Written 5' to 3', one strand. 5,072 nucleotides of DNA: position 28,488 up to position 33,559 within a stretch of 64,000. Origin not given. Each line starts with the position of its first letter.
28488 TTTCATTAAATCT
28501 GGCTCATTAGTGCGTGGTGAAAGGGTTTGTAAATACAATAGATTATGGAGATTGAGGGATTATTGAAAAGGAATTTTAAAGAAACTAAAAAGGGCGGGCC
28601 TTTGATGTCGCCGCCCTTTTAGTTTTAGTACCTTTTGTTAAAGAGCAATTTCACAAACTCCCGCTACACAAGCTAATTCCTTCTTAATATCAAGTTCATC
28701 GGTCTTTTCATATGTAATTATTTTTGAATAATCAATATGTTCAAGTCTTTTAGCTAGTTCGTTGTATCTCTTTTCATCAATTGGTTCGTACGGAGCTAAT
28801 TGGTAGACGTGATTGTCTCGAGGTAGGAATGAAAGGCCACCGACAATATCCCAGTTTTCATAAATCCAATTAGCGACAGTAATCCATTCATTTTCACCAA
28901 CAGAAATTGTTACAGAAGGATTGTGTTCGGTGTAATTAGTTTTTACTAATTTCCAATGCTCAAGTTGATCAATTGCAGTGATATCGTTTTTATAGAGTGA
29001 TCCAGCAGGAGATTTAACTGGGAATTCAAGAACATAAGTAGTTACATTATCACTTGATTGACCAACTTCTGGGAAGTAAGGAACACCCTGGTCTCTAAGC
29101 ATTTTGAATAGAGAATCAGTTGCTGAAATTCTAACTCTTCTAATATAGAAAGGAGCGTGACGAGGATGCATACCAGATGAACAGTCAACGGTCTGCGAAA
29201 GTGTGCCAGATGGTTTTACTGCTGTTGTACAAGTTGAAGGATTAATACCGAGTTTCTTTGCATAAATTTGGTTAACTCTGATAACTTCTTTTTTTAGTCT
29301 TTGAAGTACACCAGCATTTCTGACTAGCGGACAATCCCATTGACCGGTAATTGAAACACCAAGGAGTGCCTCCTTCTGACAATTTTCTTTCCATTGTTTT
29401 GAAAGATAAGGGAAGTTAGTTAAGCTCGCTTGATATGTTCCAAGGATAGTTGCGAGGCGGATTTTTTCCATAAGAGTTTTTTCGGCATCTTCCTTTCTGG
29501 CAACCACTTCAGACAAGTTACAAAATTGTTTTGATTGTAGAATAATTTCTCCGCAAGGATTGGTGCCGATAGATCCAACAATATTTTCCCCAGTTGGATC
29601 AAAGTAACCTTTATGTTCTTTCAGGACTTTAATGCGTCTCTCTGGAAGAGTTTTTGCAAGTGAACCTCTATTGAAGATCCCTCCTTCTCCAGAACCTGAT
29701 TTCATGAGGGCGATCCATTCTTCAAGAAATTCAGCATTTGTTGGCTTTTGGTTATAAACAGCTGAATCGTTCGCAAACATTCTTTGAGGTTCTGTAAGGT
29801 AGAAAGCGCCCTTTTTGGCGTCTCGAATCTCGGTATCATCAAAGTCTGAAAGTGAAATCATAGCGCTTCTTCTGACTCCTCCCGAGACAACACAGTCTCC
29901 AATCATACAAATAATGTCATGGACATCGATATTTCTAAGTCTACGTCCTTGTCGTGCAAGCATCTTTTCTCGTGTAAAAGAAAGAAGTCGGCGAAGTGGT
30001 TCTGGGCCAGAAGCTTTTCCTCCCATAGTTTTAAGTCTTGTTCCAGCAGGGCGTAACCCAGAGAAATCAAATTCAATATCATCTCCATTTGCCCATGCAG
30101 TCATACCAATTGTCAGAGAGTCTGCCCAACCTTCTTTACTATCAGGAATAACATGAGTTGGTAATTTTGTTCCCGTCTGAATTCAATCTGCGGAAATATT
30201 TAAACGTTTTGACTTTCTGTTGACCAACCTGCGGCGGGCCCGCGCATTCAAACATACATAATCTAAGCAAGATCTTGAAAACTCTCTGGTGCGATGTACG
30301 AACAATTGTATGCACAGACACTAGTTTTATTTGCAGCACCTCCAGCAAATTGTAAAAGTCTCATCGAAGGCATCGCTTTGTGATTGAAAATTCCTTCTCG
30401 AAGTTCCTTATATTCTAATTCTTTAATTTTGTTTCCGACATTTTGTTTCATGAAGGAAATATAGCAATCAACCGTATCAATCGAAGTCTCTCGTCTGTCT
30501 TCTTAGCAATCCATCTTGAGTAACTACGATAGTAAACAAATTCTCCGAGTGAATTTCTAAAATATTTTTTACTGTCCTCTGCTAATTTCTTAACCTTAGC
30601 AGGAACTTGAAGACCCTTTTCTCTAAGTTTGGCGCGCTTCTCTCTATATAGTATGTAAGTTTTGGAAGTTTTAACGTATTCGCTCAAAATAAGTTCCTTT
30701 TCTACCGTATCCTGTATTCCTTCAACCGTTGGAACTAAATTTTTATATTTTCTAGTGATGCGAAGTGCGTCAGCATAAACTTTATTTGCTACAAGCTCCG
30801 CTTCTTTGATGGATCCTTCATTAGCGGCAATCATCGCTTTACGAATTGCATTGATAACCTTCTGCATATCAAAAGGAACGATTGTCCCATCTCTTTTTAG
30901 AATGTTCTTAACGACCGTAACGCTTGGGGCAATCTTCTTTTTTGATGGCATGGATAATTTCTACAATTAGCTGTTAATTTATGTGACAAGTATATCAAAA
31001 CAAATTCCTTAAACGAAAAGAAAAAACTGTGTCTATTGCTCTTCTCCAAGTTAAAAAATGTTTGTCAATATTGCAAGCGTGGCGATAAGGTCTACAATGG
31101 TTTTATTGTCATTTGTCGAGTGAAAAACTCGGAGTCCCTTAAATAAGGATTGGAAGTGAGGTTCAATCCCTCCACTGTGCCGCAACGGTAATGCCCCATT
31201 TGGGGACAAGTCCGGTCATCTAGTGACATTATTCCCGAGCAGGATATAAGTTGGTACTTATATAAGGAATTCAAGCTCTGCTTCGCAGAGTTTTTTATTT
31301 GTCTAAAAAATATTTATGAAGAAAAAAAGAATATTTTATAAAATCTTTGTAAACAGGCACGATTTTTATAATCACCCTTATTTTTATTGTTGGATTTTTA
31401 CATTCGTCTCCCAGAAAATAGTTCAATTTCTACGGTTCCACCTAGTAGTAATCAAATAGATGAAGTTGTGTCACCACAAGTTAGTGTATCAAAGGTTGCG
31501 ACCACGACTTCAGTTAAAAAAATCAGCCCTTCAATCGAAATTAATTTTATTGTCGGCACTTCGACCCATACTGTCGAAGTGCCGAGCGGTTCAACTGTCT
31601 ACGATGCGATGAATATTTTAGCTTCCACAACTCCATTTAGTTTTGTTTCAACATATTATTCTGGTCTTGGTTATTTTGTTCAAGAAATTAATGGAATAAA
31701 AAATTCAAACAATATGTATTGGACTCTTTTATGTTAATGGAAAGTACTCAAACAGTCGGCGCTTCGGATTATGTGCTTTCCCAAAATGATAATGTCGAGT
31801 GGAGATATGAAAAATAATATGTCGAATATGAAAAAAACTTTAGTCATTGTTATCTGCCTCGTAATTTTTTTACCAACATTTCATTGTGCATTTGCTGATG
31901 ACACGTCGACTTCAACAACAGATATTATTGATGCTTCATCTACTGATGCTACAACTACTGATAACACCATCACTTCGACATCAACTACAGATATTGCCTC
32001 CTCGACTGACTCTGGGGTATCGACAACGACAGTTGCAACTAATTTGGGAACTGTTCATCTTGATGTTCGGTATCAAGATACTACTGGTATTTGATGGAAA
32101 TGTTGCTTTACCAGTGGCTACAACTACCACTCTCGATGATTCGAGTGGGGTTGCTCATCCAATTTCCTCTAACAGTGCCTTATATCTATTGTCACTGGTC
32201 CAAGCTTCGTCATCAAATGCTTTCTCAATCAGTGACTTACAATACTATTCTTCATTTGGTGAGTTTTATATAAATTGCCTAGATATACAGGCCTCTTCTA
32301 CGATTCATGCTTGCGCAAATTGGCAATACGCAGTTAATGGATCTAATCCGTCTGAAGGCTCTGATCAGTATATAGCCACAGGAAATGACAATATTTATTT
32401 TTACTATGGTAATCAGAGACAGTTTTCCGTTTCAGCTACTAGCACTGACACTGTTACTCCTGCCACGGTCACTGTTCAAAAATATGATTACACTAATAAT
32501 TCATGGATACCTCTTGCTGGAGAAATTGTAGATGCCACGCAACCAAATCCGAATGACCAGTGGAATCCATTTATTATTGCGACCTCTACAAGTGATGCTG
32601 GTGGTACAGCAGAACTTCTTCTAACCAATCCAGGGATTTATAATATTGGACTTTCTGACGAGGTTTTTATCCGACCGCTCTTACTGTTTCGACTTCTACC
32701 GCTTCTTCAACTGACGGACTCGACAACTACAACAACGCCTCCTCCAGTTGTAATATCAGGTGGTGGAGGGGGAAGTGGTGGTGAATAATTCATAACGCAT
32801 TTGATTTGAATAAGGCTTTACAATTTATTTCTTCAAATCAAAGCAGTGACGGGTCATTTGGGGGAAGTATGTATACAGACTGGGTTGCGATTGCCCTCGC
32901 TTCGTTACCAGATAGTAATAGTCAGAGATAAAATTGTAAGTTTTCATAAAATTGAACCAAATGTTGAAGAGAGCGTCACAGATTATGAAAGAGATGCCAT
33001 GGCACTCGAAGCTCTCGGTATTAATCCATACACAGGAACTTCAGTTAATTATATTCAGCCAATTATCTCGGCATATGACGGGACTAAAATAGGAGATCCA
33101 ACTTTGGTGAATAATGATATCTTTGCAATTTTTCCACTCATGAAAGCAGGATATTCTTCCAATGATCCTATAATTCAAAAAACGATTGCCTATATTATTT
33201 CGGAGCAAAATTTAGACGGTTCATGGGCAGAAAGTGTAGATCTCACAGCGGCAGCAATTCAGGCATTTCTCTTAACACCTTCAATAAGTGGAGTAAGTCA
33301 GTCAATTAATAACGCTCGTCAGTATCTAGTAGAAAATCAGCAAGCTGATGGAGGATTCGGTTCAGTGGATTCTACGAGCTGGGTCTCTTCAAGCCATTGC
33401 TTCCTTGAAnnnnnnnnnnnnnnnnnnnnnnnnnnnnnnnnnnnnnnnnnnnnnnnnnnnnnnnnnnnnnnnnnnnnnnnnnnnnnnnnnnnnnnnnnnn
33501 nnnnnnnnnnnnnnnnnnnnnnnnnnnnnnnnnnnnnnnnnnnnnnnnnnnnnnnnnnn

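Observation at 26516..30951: Cluster of frameshifted essential genes: pyruvate kinase, enolase and class II RNR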

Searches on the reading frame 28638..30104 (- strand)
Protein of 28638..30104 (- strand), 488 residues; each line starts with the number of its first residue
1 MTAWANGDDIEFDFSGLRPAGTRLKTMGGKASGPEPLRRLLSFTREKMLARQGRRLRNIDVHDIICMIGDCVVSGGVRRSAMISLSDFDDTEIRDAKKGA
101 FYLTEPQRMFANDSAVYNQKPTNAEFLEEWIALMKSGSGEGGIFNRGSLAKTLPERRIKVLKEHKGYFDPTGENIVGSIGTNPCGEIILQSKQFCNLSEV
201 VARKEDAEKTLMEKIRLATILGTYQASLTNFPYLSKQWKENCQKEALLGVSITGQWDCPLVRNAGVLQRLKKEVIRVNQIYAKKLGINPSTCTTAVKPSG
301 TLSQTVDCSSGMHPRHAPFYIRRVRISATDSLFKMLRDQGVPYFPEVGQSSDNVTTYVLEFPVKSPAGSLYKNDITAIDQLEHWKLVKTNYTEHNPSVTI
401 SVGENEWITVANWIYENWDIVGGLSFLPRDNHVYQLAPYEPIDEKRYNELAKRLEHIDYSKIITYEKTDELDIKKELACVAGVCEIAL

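Call 7: search_protein_families(library=pfam, proteins=[window:28638-30104:-])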
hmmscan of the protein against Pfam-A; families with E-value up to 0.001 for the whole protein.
window:28638-30104:- (488 aa): 1 family
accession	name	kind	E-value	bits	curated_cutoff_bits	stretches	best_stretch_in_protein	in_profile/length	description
PF02867.20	Ribonuc_red_lgC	-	6.9e-07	28.7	23.9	0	292-336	382-430/523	Ribonucleotide reductase, barrel domain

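Call 10: find_related_loci(query=window:28638-30104:-, collection=genome_contigs, flank=10000)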
Query window:28638-30104:- (488 aa) in genome_contigs; peptide patterns used: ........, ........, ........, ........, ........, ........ (x = any residue, [..] = any of these).
559 stretches matched a pattern; 539 encode a relative of the query (tblastn E <= 1e-3); the best 80 are kept; 80 distinct loci.
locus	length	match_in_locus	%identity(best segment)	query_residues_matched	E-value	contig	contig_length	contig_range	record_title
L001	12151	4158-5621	85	1-488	0e+0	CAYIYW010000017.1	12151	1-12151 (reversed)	MAG TPA_asm: uncultured Candidatus Saccharibacteria bacterium isolate ERP119705_co9_37 genome assembly, contig: NODE_671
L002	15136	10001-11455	87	4-488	0e+0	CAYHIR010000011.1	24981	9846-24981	MAG TPA_asm: uncultured Candidatus Saccharibacteria bacterium isolate ERP119705_co13_437 genome assembly, contig: NODE_2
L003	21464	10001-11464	86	1-488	0e+0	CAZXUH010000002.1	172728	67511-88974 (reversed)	MAG TPA_asm: uncultured Candidatus Saccharibacteria bacterium isolate SRP292972_co3_33 genome assembly, contig: NODE_120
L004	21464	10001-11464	85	1-488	0e+0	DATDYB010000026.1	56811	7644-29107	MAG TPA_asm: Candidatus Paceibacterota bacterium isolate SMAG_U8154 k141_286428, whole genome shotgun sequence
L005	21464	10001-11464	85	1-488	0e+0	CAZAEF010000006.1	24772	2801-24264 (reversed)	MAG TPA_asm: uncultured Candidatus Saccharibacteria bacterium isolate ERP113451_co3_412 genome assembly, contig: NODE_14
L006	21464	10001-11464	85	1-488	0e+0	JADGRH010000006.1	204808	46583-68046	MAG: Candidatus Paceibacterota bacterium isolate Chersky_89 k127_21115516, whole genome shotgun sequence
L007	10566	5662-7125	84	1-488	0e+0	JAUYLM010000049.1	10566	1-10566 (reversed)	MAG: bacterium isolate C24_metabat.bin.35 C24_k141_795425, whole genome shotgun sequence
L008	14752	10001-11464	83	1-488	0e+0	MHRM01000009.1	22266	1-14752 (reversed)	MAG: Candidatus Taylorbacteria bacterium RIFCSPHIGHO2_02_FULL_44_12 rifcsphigho2_02_scaffold_3548, whole genome shotgun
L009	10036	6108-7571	83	1-488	0e+0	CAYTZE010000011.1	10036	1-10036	MAG TPA_asm: uncultured Candidatus Saccharibacteria bacterium isolate SRP173033_co1_7 genome assembly, contig: NODE_1581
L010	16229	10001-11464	83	1-488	0e+0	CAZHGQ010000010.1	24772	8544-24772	MAG TPA_asm: uncultured Candidatus Saccharibacteria bacterium isolate SRP257259_co1_375 genome assembly, contig: NODE_22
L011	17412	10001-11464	83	1-488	0e+0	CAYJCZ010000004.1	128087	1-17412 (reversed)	MAG TPA_asm: uncultured Candidatus Saccharibacteria bacterium isolate ERP123247_co1_110 genome assembly, contig: NODE_60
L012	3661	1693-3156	83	1-488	0e+0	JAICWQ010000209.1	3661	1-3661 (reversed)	MAG: Chthoniobacterales bacterium isolate LS_FP_2_bin.56 k141_713697_length_3661_cov_8.0000, whole genome shotgun sequen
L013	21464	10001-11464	83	1-488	0e+0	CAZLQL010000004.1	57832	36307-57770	MAG TPA_asm: uncultured Candidatus Saccharibacteria bacterium isolate SRP219642_co4_43 genome assembly, contig: NODE_772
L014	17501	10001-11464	83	1-488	0e+0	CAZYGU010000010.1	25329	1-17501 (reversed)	MAG TPA_asm: uncultured Candidatus Saccharibacteria bacterium isolate SRP278252_co2_822 genome assembly, contig: NODE_38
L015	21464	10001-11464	83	1-488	0e+0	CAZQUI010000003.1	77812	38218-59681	MAG TPA_asm: uncultured Candidatus Saccharibacteria bacterium isolate SRP342105_co1_472 genome assembly, contig: NODE_39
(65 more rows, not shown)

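Call 16: find_encoding_contigs(protein=window:28638-30104:-, flank=10000, max_places=6)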
Protein window:28638-30104:- (488 aa): no gene with exactly this product is on record in the collection.

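Call 17: find_related_loci(query=window:28638-30104:-, collection=metagenome_contigs, flank=10000)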
Query window:28638-30104:- (488 aa) in metagenome_contigs; peptide patterns used: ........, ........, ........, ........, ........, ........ (x = any residue, [..] = any of these).
600 stretches matched a pattern (row limit reached: there are more); 573 encode a relative of the query (tblastn E <= 1e-3); the best 80 are kept; 80 distinct loci.
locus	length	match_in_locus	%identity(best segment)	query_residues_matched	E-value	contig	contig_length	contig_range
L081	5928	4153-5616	85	1-488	0e+0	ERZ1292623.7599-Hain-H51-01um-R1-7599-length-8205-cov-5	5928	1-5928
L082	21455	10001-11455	87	4-488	0e+0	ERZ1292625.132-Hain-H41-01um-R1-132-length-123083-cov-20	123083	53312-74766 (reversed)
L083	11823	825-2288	86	1-488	0e+0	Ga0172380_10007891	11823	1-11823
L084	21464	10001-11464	83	1-488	0e+0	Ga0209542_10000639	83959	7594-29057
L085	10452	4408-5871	84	1-488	0e+0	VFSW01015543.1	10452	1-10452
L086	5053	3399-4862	83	1-488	0e+0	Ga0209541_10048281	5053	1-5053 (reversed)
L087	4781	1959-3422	83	1-488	0e+0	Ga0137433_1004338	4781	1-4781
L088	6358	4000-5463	83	1-488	0e+0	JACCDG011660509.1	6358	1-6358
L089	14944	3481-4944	83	1-488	0e+0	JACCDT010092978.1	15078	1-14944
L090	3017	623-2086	81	1-488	0e+0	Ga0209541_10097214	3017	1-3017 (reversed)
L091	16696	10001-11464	82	1-488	0e+0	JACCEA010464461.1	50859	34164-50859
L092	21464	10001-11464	82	1-488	0e+0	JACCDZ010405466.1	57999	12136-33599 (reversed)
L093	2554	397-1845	82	4-486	0e+0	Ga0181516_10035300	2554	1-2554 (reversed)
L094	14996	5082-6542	81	1-487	0e+0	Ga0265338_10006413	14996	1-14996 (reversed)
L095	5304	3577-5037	80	1-487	0e+0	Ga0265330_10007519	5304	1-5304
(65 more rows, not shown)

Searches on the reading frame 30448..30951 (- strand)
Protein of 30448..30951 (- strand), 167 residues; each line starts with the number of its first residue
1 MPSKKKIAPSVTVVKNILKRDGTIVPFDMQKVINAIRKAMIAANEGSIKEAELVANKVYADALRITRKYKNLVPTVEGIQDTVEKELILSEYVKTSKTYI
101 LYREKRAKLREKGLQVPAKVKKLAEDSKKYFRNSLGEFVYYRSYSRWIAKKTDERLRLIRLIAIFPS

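Call 7: search_protein_families(library=pfam, proteins=[window:30448-30951:-])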
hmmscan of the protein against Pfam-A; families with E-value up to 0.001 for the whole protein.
window:30448-30951:- (167 aa): 2 families
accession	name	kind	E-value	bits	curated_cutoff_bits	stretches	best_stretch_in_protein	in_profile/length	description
PF03477.21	ATP-cone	-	3e-19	69.8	25.8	1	16-107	2-87/88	ATP cone domain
PF17975.6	RNR_Alpha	-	2e-05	25.4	26.4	1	120-153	6-39/101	Ribonucleotide reductase alpha domain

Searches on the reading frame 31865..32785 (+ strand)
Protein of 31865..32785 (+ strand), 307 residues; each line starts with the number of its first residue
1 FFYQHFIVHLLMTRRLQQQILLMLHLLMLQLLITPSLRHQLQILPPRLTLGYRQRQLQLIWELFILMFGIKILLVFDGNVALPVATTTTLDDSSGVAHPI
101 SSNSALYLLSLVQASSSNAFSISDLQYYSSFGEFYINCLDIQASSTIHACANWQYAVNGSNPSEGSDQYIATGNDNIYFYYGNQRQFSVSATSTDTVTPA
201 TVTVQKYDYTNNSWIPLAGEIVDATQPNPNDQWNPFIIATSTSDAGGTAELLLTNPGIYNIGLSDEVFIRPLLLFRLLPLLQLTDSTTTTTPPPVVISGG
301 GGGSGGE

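Call 28: search_protein_families(library=pfam, max_evalue=0.01, proteins=[window:31865-32785:+])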
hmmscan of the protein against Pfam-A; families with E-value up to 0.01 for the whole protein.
window:31865-32785:+ (307 aa): 1 family
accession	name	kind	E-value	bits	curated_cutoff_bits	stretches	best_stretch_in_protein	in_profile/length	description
PF14478.12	DUF4430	-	0.00011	23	23.8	1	135-182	25-71/72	Domain of unknown function (DUF4430)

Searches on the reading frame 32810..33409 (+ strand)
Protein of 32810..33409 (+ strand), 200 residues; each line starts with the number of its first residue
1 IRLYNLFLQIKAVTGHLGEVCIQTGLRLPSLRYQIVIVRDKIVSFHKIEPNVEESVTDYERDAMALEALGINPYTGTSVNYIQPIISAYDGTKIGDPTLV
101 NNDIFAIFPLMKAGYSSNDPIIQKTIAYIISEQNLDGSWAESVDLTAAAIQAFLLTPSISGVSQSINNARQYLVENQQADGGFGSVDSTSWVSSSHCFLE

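Call 28: search_protein_families(library=pfam, max_evalue=0.01, proteins=[window:32810-33409:+])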
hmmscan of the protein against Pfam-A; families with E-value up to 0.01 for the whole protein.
window:32810-33409:+ (200 aa): 2 families
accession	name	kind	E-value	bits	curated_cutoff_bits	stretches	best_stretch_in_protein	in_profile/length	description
PF13243.12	SQHop_cyclase_C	-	4.5e-08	32.9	26.1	2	112-186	151-229/319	Squalene-hopene cyclase C-terminal domain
PF07678.20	TED_complement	-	0.00041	20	22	0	145-188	94-138/312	A-macroglobulin TED domain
